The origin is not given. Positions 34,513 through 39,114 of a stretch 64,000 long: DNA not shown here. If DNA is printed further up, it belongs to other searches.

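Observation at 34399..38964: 1433-aa fusion of two BadF/HgdC-type ATPases with 2-hydroxyacyl-CoA-dehydratase-like domains, followed by a ferredoxin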

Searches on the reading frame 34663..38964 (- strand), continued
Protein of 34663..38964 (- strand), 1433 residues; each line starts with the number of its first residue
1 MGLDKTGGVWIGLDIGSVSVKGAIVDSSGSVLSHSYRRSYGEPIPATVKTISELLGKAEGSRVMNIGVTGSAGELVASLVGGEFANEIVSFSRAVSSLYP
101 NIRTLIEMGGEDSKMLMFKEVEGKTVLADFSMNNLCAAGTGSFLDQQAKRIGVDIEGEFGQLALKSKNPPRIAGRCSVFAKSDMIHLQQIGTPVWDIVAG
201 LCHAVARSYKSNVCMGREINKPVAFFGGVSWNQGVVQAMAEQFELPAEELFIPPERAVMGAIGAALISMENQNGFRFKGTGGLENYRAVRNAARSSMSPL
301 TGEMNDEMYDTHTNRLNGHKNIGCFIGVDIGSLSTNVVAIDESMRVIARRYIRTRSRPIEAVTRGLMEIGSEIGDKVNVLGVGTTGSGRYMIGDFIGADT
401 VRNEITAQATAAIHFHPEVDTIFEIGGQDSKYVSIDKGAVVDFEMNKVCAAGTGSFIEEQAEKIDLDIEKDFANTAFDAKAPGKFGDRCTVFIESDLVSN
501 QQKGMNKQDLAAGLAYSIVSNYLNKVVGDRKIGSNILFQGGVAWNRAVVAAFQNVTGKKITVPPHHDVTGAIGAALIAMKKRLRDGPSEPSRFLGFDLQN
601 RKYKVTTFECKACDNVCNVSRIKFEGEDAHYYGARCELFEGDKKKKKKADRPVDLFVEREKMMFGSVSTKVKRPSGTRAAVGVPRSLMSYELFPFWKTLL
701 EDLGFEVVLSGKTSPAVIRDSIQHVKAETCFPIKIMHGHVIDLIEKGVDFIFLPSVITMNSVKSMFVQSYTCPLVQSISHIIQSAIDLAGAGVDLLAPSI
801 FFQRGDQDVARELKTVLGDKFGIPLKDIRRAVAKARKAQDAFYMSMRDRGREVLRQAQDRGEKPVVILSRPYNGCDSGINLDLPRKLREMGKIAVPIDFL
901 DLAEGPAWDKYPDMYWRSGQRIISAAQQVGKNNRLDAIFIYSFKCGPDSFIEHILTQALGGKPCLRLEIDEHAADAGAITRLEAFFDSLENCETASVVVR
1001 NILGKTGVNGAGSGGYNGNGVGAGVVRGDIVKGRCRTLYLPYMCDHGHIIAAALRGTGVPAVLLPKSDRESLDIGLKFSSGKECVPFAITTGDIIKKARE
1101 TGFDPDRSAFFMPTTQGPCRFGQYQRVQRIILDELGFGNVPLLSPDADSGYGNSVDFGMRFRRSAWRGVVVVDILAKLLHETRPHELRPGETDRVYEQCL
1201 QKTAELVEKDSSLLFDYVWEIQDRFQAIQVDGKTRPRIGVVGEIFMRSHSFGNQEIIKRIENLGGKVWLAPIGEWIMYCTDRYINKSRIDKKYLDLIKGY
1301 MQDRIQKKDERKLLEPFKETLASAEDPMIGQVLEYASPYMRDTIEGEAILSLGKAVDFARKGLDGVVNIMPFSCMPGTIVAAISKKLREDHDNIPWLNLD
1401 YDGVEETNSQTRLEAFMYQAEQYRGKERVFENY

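Call 55: search_dna_similar(query=window:34666-38964:-, collection=plasmids, mode=protein, max_evalue=1e-20, max_rows=25)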
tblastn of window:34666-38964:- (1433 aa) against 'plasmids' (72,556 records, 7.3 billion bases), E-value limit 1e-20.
Records with a match: 15; places in all: 21; records where one place covers at least 80% of the query: 7.
Best place of each record, by identity: <60% 15.
By first word of the organism name: Klebsiella 3; Fusobacterium 2; Listeria 2; Haliovirga 1; Collinsella 1; Acetoanaerobium 1; Paraclostridium 1; Monoglobus 1; Subdoligranulum 1; Brevibacillus 1; and 1 more.
By predicted mobility (MOB-suite, as given by PLSDB): non-mobilizable 15.
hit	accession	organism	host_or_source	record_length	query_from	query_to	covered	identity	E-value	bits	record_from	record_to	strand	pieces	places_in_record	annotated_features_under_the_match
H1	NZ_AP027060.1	Haliovirga abyssi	-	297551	5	1422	99%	28.4%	6e-159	541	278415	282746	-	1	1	acyl-CoA dehydratase activase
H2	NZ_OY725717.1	Collinsella aerofaciens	-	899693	7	1422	99%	27.5%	8e-140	484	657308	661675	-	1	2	2-hydroxyacyl-CoA dehydratase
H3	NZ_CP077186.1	Fusobacterium animalis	Homo sapiens,resected colorectal tumor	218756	1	1420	96%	28.0%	3e-116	524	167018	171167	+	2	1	acyl-CoA dehydratase activase | 2-hydroxyacyl-CoA dehydratase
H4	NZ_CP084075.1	Fusobacterium vincentii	-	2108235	1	1420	96%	28.0%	2e-116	526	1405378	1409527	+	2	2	none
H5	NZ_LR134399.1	Listeria monocytogenes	Homo sapiens,Vein blood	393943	9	1431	99%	26.6%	1e-146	504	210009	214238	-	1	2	2-hydroxyacyl-CoA dehydratase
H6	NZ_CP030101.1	Listeria monocytogenes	Environment,water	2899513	9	1417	98%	26.4%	5e-146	502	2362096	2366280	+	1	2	none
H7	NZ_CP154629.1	Acetoanaerobium noterae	cell culture,Sludge of a digestion ...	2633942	11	1420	98%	26.1%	1e-136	474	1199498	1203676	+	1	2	none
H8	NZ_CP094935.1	Paraclostridium bifermentans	Homo sapiens,feces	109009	11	1178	75%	33.6%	3e-110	633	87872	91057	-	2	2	acyl-CoA dehydratase activase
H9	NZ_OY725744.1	Monoglobus pectinilyticus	-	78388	10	990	62%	37.7%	4e-72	599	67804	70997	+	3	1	2-hydroxyacyl-CoA dehydratase | acyl-CoA dehydratase activase-related protein | acyl-CoA dehydratase activase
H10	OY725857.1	Subdoligranulum variabile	-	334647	4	990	69%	27.6%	3e-95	348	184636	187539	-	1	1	none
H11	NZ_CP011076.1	Brevibacillus laterosporus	Oryza sativa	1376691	11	637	44%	27.2%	2e-58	231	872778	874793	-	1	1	none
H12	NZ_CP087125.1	Sulfurovum mangrovi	Mangrove sediment,mangrove sediment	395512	325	597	19%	32.3%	8e-22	111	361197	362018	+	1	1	acyl-CoA dehydratase activase | efflux RND transporter permease subunit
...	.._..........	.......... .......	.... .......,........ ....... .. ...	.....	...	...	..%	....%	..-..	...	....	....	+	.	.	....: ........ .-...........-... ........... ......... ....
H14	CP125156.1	Klebsiella pneumoniae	-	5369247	326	577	18%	31.9%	7e-21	108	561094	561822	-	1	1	yjiL: putative 2-hydroxyacyl-CoA dehydratase activator YjiL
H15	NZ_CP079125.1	Klebsiella pneumoniae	Homo sapiens,urine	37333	326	577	18%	31.9%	8e-21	107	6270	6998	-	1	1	yjiL: putative 2-hydroxyacyl-CoA dehydratase activator YjiL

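Call 56: get_annotated_region(hit=H5, flank=4000)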
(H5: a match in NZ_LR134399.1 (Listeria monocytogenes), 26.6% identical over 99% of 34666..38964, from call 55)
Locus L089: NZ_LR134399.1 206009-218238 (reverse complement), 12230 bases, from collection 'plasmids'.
description: Listeria monocytogenes strain NCTC7974 plasmid 2, complete sequence
organism: Listeria monocytogenes (NCBI taxid 1639)
taxonomy: Bacteria; Bacillota; Bacilli; Bacillales; Listeriaceae; Listeria; Listeria monocytogenes
host: -; source: Homo sapiens,Vein blood; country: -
typing (MOB-suite, as given by PLSDB): non-mobilizable
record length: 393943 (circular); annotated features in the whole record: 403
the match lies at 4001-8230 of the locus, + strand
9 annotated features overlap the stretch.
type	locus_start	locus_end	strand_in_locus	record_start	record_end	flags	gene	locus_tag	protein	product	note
CDS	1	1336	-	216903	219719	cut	-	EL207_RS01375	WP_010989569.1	sigma-54-dependent transcriptional regulator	-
CDS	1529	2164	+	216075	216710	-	-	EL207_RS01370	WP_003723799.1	FMN-dependent NADH-azoreductase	-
CDS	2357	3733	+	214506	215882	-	-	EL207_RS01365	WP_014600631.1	amino acid permease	GO:0006865 - amino acid transport [Evidence IEA]; GO:0055085 - transmembrane transport [Evidence IEA]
CDS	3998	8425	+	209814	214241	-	-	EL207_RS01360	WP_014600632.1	2-hydroxyacyl-CoA dehydratase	-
CDS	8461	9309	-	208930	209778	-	-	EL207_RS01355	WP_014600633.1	PhzF family phenazine biosynthesis protein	GO:0009058 - biosynthetic process [Evidence IEA]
CDS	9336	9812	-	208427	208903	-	ybaK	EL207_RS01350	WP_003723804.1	Cys-tRNA(Pro) deacylase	GO:0043039 - tRNA aminoacylation [Evidence IEA]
CDS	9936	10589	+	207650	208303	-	-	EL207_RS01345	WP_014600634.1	DUF5105 domain-containing protein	-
CDS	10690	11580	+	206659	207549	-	-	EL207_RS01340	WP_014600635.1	carbon-nitrogen hydrolase family protein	-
CDS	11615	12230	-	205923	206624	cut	-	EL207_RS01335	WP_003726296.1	DUF554 domain-containing protein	-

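Call 57: get_annotated_region(hit=H3, flank=3000)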
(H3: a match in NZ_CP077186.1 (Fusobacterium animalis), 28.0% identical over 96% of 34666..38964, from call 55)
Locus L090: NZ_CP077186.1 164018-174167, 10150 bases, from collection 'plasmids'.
description: Fusobacterium animalis strain SB029 plasmid pSB029A, complete sequence
organism: Fusobacterium animalis (NCBI taxid 76859)
taxonomy: Bacteria; Fusobacteriota; Fusobacteriia; Fusobacteriales; Fusobacteriaceae; Fusobacterium; Fusobacterium animalis
host: -; source: Homo sapiens,resected colorectal tumor; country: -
typing (MOB-suite, as given by PLSDB): non-mobilizable
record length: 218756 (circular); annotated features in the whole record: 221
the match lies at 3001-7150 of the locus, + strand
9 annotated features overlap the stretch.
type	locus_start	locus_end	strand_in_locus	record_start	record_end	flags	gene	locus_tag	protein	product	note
CDS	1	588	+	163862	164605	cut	phnC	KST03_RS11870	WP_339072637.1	phosphonate ABC transporter ATP-binding protein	GO:0015716 - organic phosphonate transport [Evidence IEA]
CDS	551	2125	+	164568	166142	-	-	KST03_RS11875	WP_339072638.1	ABC transporter permease subunit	GO:0055085 - transmembrane transport [Evidence IEA]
CDS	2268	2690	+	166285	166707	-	-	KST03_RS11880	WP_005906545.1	pyridoxamine 5'-phosphate oxidase family protein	-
CDS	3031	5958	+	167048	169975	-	-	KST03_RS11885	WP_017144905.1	acyl-CoA dehydratase activase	-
CDS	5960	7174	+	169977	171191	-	-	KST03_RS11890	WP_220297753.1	2-hydroxyacyl-CoA dehydratase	-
CDS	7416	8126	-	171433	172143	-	-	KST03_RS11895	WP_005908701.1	hypothetical protein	-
CDS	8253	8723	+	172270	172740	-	-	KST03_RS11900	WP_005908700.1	toxin-antitoxin system YwqK family antitoxin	-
CDS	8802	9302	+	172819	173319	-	-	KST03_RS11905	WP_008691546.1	hypothetical protein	-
CDS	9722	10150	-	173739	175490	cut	-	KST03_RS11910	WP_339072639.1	ABC transporter ATP-binding protein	-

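Call 58: get_annotated_region(hit=H1, flank=3000)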
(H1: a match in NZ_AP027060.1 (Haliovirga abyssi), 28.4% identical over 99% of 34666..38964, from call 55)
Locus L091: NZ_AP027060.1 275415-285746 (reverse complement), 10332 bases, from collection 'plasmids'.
description: Haliovirga abyssi strain IC12 plasmid pHIC, complete sequence
organism: Haliovirga abyssi (NCBI taxid 2996794)
taxonomy: Bacteria; Fusobacteriota; Fusobacteriia; Fusobacteriales; Haliovirgaceae; Haliovirga; Haliovirga abyssi
host: -; source: -; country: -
typing (MOB-suite, as given by PLSDB): non-mobilizable
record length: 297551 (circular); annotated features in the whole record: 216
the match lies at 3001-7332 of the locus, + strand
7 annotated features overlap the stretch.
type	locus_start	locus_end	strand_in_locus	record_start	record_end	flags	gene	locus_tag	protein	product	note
CDS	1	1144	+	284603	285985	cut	-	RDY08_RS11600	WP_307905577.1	DegQ family serine endoprotease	-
CDS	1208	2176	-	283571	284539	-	manA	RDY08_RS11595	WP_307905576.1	mannose-6-phosphate isomerase, class I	GO:0005975 - carbohydrate metabolic process [Evidence IEA]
CDS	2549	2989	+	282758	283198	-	-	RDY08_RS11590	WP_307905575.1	YaiI/YqxD family protein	-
CDS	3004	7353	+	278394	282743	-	-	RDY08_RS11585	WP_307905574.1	acyl-CoA dehydratase activase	-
CDS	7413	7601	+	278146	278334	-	-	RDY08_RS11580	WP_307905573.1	hypothetical protein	-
CDS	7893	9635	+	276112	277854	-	-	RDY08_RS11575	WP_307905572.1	alpha/beta hydrolase-fold protein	-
CDS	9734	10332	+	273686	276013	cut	-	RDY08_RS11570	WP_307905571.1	alpha/beta hydrolase-fold protein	-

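Call 59: get_annotated_region(hit=H2, flank=3000)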
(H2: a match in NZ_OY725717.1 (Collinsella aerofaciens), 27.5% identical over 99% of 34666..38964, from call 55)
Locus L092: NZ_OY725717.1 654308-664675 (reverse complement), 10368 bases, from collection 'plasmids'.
description: Collinsella aerofaciens strain Collinsella aerofaciens TSDC17.2-1.1 plasmid 6, complete sequence
organism: Collinsella aerofaciens (NCBI taxid 74426)
taxonomy: Bacteria; Actinomycetota; Coriobacteriia; Coriobacteriales; Coriobacteriaceae; Collinsella; Collinsella aerofaciens
host: -; source: -; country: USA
typing (MOB-suite, as given by PLSDB): non-mobilizable
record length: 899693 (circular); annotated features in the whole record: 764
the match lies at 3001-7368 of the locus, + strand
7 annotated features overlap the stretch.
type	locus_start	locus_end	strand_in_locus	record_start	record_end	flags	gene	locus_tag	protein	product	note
CDS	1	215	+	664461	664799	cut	-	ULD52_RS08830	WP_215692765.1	P-II family nitrogen regulator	-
CDS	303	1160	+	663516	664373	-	-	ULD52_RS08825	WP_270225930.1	HAD family hydrolase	-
CDS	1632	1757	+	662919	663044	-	-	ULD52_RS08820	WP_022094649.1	hypothetical protein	-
CDS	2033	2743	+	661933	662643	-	-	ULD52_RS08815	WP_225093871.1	TetR-like C-terminal domain-containing protein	-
CDS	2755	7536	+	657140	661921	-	-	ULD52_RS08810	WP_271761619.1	2-hydroxyacyl-CoA dehydratase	-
CDS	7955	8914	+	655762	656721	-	-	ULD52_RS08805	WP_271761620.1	3-hydroxyacyl-CoA dehydrogenase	GO:0006631 - fatty acid metabolic process [Evidence IEA]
CDS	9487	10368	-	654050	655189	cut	-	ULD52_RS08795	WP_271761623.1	DUF389 domain-containing protein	-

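Call 60: get_annotated_region(hit=H8, flank=3000)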
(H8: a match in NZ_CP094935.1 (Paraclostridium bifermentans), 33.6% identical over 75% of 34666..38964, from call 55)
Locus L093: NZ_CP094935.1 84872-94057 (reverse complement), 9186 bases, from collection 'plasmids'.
description: Paraclostridium bifermentans strain HD0315_2 plasmid pHD0315_2-2, complete sequence
organism: Paraclostridium bifermentans (NCBI taxid 1490)
taxonomy: Bacteria; Bacillota; Clostridia; Peptostreptococcales; Peptostreptococcaceae; Paraclostridium; Paraclostridium bifermentans
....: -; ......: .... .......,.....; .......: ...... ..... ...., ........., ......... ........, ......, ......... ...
typing (MOB-suite, as given by PLSDB): non-mobilizable
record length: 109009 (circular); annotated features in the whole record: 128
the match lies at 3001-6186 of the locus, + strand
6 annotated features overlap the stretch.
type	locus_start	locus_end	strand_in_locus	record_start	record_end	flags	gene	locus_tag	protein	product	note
CDS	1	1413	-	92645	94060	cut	nhaC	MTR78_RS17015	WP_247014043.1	Na+/H+ antiporter NhaC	GO:1902600 - proton transmembrane transport [Evidence IEA]; GO:0006814 - sodium ion transport [Evidence IEA]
CDS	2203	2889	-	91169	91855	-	-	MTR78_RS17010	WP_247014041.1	Crp/Fnr family transcriptional regulator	GO:0006355 - regulation of DNA-templated transcription [Evidence IEA]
CDS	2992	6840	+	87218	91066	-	-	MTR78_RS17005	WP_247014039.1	acyl-CoA dehydratase activase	-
CDS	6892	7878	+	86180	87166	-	-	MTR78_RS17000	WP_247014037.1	ABC transporter substrate-binding protein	-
CDS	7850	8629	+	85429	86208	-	-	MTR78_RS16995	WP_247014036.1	ABC transporter permease subunit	GO:0055085 - transmembrane transport [Evidence IEA]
CDS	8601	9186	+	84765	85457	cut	-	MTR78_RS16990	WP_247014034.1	ABC transporter ATP-binding protein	-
